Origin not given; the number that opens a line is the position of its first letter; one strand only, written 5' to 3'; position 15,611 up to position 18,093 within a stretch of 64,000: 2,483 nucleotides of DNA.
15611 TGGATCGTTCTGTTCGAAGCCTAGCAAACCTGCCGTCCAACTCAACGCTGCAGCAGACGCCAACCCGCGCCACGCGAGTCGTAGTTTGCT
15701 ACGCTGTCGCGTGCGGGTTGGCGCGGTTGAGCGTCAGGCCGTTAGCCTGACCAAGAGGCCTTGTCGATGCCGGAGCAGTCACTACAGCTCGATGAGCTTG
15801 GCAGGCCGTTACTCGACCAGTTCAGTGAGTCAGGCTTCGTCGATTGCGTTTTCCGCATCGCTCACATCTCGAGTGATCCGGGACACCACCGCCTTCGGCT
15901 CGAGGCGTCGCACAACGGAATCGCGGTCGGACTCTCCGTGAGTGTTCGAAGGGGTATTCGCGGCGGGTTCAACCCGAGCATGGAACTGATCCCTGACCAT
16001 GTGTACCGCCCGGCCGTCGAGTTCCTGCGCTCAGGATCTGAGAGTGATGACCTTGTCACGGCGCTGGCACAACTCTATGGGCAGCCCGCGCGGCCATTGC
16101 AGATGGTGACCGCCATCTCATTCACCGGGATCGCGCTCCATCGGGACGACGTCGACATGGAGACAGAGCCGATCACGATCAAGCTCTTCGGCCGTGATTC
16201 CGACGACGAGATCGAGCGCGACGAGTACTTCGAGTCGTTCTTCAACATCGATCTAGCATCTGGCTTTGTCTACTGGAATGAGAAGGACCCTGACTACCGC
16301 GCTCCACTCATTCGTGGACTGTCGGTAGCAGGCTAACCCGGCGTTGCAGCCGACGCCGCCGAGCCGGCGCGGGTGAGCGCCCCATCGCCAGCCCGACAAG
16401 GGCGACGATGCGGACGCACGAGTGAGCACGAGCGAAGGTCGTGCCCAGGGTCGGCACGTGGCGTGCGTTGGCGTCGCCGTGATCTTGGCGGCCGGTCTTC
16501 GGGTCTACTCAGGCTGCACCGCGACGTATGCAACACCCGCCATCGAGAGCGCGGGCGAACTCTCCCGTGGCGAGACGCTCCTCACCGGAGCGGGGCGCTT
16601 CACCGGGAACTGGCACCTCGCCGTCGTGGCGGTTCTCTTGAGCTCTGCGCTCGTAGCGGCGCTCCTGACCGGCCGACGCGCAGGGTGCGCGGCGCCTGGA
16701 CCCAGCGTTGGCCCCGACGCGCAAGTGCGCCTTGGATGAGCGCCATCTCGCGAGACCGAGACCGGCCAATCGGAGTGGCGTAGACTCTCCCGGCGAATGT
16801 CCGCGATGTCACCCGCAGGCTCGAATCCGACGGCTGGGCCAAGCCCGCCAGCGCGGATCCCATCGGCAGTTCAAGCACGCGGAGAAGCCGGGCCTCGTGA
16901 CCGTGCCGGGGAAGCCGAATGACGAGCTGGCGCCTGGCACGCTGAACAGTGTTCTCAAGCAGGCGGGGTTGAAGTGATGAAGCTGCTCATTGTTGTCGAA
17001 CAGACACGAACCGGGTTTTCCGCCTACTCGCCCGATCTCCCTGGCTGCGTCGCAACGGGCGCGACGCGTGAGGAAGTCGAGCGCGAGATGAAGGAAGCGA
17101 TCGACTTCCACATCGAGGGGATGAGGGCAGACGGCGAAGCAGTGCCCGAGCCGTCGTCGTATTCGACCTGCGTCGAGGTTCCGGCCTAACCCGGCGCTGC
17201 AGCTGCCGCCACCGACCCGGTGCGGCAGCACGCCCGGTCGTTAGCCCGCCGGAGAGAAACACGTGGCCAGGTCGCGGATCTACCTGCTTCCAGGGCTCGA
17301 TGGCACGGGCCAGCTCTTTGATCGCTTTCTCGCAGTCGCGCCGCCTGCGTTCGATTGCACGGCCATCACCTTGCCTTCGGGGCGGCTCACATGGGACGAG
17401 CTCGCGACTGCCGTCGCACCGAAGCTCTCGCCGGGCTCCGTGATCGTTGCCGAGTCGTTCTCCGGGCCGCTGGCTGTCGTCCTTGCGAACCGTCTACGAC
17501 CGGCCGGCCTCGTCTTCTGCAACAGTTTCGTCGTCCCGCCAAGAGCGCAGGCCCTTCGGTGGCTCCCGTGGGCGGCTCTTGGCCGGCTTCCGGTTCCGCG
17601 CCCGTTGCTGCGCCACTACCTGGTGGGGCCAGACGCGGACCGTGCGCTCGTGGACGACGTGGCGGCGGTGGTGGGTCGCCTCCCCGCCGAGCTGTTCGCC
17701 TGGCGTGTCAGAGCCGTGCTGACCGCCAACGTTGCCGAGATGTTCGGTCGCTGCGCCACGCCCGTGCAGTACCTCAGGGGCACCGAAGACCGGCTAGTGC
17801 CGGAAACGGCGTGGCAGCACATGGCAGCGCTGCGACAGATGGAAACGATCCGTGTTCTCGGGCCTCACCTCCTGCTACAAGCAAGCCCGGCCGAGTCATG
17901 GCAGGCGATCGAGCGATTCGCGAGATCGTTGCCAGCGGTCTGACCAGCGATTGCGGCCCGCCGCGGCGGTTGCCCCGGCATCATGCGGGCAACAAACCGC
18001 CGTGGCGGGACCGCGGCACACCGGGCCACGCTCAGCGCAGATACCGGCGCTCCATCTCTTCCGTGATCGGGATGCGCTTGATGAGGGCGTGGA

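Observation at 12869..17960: Integrase-less integron cassette array (CALIN) of 8 cassettes with near-identical attC sites, inserted directly after the formate dehydrogenase genes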

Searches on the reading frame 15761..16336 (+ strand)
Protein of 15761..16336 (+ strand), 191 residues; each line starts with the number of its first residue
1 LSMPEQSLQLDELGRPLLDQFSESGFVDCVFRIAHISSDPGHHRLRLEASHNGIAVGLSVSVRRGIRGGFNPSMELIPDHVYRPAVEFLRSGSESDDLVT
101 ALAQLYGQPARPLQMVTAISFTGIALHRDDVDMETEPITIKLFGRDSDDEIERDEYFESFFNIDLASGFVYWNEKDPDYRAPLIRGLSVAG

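Call 6: search_protein_families(library=pfam, proteins=[window:15761-16336:+], max_evalue=0.01)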
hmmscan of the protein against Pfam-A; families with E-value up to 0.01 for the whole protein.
window:15761-16336:+ (191 aa): 0 families

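Call 49: search_protein_families(library=ncbifam, proteins=[window:15761-16336:+], max_evalue=0.01)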
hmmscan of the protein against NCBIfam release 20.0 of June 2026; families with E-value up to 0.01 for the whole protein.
window:15761-16336:+ (191 aa): 0 families

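Call 50: search_protein_families(library=padloc, proteins=[window:15761-16336:+], max_evalue=0.01)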
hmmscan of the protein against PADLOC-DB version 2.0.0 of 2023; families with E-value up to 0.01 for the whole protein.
window:15761-16336:+ (191 aa): 0 families

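Call 70: find_homologous_proteins(query=window:15761-16333:+, max_evalue=0.001)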
Query window:15761-16333:+ (191 aa): 171 proteins with E <= 0.001 among 1856 candidates; the best 120 are listed.
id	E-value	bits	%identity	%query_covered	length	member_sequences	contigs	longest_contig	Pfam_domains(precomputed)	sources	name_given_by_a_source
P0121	1.2e-121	421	100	99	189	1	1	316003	-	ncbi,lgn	-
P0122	1.7e-98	346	82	99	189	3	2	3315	-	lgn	-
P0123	2.9e-96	338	80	99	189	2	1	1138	-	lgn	-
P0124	8.3e-96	337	80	99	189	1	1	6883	-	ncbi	-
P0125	2.2e-95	335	79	99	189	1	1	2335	-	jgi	jgi:hypothetical protein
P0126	2.0e-94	332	80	99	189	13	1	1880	-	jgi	-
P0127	1.1e-93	330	78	99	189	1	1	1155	-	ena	-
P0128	2.6e-93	329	79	98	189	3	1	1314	-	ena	-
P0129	4.2e-93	328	77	99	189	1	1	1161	-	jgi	jgi:hypothetical protein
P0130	6.0e-93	328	79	98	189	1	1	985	-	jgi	jgi:hypothetical protein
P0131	2.8e-92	325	78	97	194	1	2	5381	-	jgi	jgi:hypothetical protein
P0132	4.5e-92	325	80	99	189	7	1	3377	-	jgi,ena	-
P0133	2.1e-88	313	76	98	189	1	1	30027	-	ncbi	-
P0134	9.8e-86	304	72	99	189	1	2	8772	-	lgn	-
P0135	1.0e-84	301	71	98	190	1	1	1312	-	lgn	-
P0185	2.3e-56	208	52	95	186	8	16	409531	-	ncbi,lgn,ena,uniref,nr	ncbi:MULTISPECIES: hypothetical protein [Vibrio harveyi group]|uniref:hypothetical protein n=1 Tax=V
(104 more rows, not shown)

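Call 71: find_encoding_contigs(protein=P0121, flank=10000, max_places=4)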
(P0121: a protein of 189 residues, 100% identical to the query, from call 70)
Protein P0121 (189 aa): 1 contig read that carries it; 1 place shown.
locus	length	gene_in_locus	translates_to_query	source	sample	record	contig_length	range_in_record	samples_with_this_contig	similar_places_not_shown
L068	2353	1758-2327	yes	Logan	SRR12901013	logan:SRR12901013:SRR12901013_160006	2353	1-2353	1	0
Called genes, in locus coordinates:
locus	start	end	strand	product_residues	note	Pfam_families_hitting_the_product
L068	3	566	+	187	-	?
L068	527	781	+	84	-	-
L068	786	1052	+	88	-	PF13560:HTH_31 (weak), PF01381:HTH_3, PF13443:HTH_26 (weak)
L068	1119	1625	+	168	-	-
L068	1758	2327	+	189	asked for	-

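Call 72: find_encoding_contigs(protein=P0185, flank=5000, max_places=2)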
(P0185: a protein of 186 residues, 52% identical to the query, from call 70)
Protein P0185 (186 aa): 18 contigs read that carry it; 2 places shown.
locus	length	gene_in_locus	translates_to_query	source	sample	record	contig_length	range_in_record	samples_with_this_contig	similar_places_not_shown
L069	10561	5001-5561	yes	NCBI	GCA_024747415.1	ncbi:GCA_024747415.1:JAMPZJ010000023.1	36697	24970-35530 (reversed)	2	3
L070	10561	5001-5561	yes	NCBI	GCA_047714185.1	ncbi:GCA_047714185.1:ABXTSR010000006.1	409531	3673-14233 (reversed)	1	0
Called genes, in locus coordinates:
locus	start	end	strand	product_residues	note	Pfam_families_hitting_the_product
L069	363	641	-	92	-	PF05016:ParE_toxin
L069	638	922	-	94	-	-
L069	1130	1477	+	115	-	-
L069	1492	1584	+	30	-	-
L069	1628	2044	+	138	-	PF00583:Acetyltransf_1, PF13673:Acetyltransf_10, PF13508:Acetyltransf_7, PF08445:FR47 (weak)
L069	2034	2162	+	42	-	-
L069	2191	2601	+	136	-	-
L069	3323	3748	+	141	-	-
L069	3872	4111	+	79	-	-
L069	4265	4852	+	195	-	-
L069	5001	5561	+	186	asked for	-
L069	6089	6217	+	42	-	-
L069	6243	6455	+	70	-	-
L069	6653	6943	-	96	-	PF05016:ParE_toxin, PF15781:ParE-like_toxin (weak)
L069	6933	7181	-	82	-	PF02604:PhdYeFM_antitox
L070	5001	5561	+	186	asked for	-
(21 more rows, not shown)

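Call 73: list_cluster_members(proteins=[P0121])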
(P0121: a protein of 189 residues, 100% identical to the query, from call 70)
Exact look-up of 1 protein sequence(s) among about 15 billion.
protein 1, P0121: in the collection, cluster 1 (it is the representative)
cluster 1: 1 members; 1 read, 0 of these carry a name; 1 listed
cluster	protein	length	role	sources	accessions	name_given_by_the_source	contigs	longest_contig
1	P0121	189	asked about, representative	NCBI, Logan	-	-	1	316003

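Call 76: find_encoding_contigs(protein=P0133, flank=10000, max_places=2)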
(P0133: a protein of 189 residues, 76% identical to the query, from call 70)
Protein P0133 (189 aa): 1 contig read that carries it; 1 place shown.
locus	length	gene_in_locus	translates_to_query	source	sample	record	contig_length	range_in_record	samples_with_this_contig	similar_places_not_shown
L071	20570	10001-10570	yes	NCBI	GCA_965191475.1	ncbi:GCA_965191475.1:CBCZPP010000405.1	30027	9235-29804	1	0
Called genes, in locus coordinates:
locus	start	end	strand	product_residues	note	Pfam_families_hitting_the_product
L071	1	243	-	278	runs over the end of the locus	PF00181:Ribosomal_L2_N, PF03947:Ribosomal_L2_C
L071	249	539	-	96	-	PF00276:Ribosomal_L23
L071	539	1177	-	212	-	PF00573:Ribosomal_L4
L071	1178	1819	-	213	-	PF00297:Ribosomal_L3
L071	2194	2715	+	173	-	PF01243:PNPOx_N, PF12900:Pyridox_ox_2 (weak)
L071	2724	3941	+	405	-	PF01593:Amino_oxidase (faint), PF22607:FAD_binding-like, PF01494:FAD_binding_3 (weak)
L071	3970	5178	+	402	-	PF12006:DUF3500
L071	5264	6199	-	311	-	PF00296:Bac_luciferase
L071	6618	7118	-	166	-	PF12867:DinB_2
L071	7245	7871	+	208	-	PF28474:DUF8412, PF13376:OmdA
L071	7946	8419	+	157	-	PF08327:AHSA1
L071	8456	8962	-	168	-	PF04075:F420H2_quin_red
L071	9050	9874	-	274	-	PF01841:Transglut_core (weak)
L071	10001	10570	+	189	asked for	-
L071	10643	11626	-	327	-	PF03171:2OG-FeII_Oxy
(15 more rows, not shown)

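Call 80: predict_structure(alignment_id=A6)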
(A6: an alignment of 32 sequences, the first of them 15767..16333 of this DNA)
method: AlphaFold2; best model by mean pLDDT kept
length: 189 residues; sequences in the alignment: 32
mean_pLDDT: 91.3   pTM: 0.88
mean pLDDT of the five models: 91.3, 91.3, 90.8, 90.6, 90.2
residues with pLDDT >= 90: 142; 70-90: 37; 50-70: 8; < 50: 2
segments of 3 or more residues with pLDDT < 50: none
pLDDT, mean of each block of 10 residues (from residue 1): 75 88 81 97 98 98 93 93 97 97 91 98 90 94 80 90 95 89 90
secondary structure, 60 per line:
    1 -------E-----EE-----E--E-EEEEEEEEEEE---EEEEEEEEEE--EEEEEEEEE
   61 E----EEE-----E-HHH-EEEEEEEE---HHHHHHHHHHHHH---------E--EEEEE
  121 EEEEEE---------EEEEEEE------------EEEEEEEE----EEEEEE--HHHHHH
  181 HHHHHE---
elements in order: E26-36 E40-49 E52-61 E66-68 E80-87 H91-103 E116-126 E136-142 E155-162 E167-172 H175-185

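Call 82: fold_search(model_id=the predicted structure, library=pdb)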
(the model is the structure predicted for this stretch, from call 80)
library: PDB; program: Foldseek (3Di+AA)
matches with E <= 10: 676; with E <= 0.001: 0
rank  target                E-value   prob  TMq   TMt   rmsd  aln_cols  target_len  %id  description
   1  7q2n_AAA              1.1e-01  0.44  0.25  0.28  10.7       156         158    8  Beta-lactoglobulin mutant FAF (I56F/L39A/M107F) in complex with desipramine (FAF-DSM) (released 2022-05-11)
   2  7b26_C                1.2e-01  0.28  0.25  0.28  11.7       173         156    9  CirpA1 in complex with pseudo-monomeric Properdin lacking TSR2-3 (released 2021-12-08)
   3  7qh3_A                1.6e-01  0.41  0.28  0.37  11.3       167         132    8  Crystal structure of the anti-sigma factor RsfG from Streptomyces tsukubaensis NRRL18488 (released 2022-12-21)
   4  1b9k                  2.2e-01  0.10  0.19  0.16  19.5       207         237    7  ALPHA-ADAPTIN APPENDAGE DOMAIN, FROM CLATHRIN ADAPTOR AP2 (released 1999-07-06)
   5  4lnq_A                2.3e-01  0.03  0.12  0.12  19.1       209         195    8  Crystal structure of Ifi202 HINa domain in complex with 20bp dsDNA (released 2014-01-08)
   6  6j81                  2.4e-01  0.14  0.21  0.19  11.2       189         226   11  Crystal structure of CERT START domain in complex with compound E14 (released 2019-02-27)
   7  5zyh                  2.4e-01  0.14  0.21  0.18  12.0       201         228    9  Crystal structure of CERT START domain in complex with compound E5 (released 2019-02-27)
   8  7b2a                  2.6e-01  0.20  0.26  0.29  14.0       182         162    5  Complement inhibitor CirpA5 from Rhipicephalus appendiculatus (released 2021-12-08)
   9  6l77                  2.6e-01  0.12  0.18  0.17  15.2       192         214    9  Crystal structure of MS5 from Brassica napus (released 2020-06-03)
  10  5zyi                  2.6e-01  0.11  0.19  0.17  12.1       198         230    8  Crystal structure of CERT START domain in complex with compound E16 (released 2019-02-27)
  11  7ohi_A                2.6e-01  0.08  0.19  0.15  19.7       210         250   10  FCHO1-peptide-AP2 alpha ear complex (released 2022-06-01)
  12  1e5p_C                3.2e-01  0.14  0.18  0.22  13.1       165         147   11  Crystal structure of aphrodisin, a sex pheromone from female hamster (released 2001-07-26)
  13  2l9c_MODEL_1_A        3.4e-01  0.35  0.26  0.27   8.0       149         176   11  Structural insights into the specificity of darcin, an atypical major urinary protein. (released 2012-02-08)
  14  3kff                  3.4e-01  0.25  0.26  0.30   8.6       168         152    7  Major mouse urinary protein IV complexed with 2-sec-butyl-4,5-dihydrothiazole (released 2010-06-16)
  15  3h3q_B                3.4e-01  0.12  0.22  0.19  12.6       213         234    9  Crystal structure of the CERT START domain in complex with HPA-13 (released 2010-03-02)
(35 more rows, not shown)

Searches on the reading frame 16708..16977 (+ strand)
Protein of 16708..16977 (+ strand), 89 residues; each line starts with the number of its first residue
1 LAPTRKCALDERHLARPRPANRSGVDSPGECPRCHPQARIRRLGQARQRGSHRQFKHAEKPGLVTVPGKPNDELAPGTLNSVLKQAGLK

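Call 59: search_protein_families(library=pfam, proteins=[window:16708-16977:+], max_evalue=1)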
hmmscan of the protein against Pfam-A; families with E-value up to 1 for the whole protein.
window:16708-16977:+ (89 aa): 2 families
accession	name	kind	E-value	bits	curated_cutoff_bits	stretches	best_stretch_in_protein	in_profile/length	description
PF07927.17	HicA_toxin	-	5.2e-17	62.1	27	1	46-88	16-58/58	HicA toxin of bacterial toxin-antitoxin,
PF09237.17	GAGA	-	0.47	11.1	20.2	1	18-62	14-53/54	GAGA factor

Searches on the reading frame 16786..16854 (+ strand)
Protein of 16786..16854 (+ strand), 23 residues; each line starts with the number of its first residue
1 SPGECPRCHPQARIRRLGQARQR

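Call 59: search_protein_families(library=pfam, proteins=[window:16786-16854:+], max_evalue=1)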
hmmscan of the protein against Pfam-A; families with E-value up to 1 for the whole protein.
window:16786-16854:+ (23 aa): 1 family
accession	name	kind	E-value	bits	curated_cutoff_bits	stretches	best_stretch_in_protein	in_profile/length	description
PF04606.18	Ogr_Delta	-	0.12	12.7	26.3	1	4-17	1-14/47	Ogr/Delta-like zinc finger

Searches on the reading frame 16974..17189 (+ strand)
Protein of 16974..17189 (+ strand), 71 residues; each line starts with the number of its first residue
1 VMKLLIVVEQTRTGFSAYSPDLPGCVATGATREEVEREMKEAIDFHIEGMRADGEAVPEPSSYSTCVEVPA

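Call 6: search_protein_families(library=pfam, proteins=[window:16974-17189:+], max_evalue=0.01)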
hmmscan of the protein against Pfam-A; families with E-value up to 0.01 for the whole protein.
window:16974-17189:+ (71 aa): 2 families
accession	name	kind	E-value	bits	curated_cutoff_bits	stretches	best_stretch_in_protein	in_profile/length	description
PF15919.11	HicB_lk_antitox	-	2.1e-11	44.5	27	1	7-68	4-66/123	HicB_like antitoxin of bacterial toxin-antitoxin system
PF21748.3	UPF0150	-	0.00011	22.5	27.3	1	14-47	20-53/64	UPF0150-like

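Call 49: search_protein_families(library=ncbifam, proteins=[window:16974-17189:+], max_evalue=0.01)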
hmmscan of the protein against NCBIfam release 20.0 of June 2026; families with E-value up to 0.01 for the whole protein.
window:16974-17189:+ (71 aa): 0 families

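Call 50: search_protein_families(library=padloc, proteins=[window:16974-17189:+], max_evalue=0.01)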
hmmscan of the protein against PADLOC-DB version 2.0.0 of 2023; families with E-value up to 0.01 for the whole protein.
window:16974-17189:+ (71 aa): 0 families

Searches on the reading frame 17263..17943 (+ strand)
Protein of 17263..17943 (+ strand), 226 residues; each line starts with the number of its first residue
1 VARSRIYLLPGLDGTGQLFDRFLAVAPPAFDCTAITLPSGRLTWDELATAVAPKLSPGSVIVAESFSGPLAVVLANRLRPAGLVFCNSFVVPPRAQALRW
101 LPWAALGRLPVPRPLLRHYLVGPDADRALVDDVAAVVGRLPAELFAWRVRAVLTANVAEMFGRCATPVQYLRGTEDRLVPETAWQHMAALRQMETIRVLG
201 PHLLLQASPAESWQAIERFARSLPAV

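Call 6: search_protein_families(library=pfam, proteins=[window:17263-17943:+], max_evalue=0.01)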
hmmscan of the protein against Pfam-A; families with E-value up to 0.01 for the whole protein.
window:17263-17943:+ (226 aa): 1 family
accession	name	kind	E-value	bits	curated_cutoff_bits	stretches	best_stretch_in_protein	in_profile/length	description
PF12146.15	Hydrolase_4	-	0.0055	16.5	27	1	60-188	79-214/239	Serine aminopeptidase, S33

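Call 49: search_protein_families(library=ncbifam, proteins=[window:17263-17943:+], max_evalue=0.01)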
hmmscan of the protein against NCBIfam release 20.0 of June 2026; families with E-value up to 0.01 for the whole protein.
window:17263-17943:+ (226 aa): 0 families

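Call 50: search_protein_families(library=padloc, proteins=[window:17263-17943:+], max_evalue=0.01)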
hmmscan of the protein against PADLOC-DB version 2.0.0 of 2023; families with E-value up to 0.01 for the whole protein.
window:17263-17943:+ (226 aa): 0 families
